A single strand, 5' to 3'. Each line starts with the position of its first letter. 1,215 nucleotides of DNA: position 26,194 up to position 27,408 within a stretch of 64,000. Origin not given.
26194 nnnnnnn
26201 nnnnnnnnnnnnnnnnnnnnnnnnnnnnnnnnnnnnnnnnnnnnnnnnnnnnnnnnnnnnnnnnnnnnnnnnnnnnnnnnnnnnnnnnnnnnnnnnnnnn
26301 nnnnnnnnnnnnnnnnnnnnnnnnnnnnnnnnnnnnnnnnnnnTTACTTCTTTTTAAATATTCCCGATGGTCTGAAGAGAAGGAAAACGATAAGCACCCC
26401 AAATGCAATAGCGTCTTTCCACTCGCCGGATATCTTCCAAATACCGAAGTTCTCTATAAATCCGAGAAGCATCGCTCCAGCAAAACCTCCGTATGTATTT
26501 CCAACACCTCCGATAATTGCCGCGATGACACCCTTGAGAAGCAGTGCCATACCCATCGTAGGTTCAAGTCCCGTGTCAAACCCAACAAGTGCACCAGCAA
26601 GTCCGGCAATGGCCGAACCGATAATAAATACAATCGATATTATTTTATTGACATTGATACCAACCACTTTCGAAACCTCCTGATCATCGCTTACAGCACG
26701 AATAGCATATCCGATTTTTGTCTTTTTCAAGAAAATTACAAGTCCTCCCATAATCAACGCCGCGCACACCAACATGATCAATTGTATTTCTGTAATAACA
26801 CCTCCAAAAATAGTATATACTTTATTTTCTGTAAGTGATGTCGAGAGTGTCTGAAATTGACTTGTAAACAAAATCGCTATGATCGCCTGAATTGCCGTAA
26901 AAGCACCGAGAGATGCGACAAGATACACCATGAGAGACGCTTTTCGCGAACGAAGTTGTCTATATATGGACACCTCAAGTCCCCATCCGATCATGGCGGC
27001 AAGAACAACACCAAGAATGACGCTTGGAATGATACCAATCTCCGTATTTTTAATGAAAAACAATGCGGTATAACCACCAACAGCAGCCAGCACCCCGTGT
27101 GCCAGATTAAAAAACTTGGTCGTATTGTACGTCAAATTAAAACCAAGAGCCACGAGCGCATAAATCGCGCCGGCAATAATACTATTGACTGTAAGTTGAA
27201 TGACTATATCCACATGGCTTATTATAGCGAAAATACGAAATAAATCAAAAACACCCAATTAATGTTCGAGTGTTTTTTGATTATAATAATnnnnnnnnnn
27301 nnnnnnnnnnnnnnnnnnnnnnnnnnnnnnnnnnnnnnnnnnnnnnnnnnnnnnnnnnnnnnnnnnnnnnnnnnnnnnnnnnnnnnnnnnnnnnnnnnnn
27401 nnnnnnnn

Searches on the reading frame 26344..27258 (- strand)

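Call 39: search_protein_families(library=pfam, proteins=[window:26344-27258:-], max_evalue=0.00001)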
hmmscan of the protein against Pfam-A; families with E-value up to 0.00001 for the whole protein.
window:26344-27258:- (304 aa): 1 family
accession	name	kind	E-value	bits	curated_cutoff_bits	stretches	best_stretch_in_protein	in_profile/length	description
PF02653.21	BPD_transp_2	-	2.2e-42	145.5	26.8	1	23-293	2-269/269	Branched-chain amino acid transport system / permease component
